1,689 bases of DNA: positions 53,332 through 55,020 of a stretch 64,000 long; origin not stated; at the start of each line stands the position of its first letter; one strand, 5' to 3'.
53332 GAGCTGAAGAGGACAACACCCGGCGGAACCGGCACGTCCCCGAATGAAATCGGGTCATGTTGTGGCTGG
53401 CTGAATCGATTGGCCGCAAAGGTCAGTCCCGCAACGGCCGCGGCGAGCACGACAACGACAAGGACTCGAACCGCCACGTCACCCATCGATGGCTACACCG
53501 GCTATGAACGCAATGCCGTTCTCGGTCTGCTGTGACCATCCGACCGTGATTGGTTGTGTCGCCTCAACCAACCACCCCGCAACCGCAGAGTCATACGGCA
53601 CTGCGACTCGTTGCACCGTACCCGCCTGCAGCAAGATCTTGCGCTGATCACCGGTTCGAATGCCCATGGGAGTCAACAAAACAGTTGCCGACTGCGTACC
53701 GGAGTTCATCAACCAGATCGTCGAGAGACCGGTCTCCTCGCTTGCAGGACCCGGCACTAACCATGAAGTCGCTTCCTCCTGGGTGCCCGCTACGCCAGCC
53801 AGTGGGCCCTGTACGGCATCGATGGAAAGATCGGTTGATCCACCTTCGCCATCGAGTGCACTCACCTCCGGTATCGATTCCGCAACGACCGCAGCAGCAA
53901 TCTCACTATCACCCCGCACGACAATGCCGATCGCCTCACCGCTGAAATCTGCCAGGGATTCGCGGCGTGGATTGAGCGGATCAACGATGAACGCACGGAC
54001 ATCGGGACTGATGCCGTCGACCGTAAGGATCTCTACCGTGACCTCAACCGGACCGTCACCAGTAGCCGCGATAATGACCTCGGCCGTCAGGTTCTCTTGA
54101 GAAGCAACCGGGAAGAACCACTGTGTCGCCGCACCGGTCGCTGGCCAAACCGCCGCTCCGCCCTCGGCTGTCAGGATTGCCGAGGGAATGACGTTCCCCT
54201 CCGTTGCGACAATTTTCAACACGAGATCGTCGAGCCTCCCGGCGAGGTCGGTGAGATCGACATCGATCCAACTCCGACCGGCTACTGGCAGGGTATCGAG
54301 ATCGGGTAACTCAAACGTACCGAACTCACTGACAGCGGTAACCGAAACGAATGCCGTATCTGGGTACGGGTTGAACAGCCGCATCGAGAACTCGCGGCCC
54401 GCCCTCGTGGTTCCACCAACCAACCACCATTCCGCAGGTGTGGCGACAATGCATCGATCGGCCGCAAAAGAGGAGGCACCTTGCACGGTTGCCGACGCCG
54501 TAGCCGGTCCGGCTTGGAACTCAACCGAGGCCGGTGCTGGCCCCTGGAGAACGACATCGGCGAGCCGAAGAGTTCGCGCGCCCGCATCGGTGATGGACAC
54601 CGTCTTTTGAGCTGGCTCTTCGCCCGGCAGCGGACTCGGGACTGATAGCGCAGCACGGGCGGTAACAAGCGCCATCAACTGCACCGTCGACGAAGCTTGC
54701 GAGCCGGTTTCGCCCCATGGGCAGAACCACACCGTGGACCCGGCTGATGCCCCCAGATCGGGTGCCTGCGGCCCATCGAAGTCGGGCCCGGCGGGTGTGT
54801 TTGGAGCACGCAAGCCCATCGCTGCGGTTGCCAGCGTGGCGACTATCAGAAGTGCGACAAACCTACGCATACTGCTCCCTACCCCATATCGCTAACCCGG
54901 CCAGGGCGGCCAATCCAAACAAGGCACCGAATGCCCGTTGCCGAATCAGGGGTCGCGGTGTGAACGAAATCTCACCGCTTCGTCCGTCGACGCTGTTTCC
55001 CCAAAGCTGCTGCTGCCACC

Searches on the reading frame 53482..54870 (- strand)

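Call 47: search_protein_families(library=ncbifam, proteins=[window:53482-54870:-], max_evalue=0.00001)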
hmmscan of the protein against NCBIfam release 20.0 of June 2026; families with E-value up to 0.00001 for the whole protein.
window:53482-54870:- (463 aa): 0 families

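Call 78: search_protein_families(library=pfam, proteins=[window:53482-54870:-], max_evalue=0.001)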
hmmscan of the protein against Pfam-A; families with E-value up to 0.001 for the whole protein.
window:53482-54870:- (463 aa): 1 family
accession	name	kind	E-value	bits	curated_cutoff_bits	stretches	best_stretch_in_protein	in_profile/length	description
PF18986.5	DUF5719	-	3e-14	53.3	26.2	1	120-425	18-319/319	Family of unknown function (DUF5719)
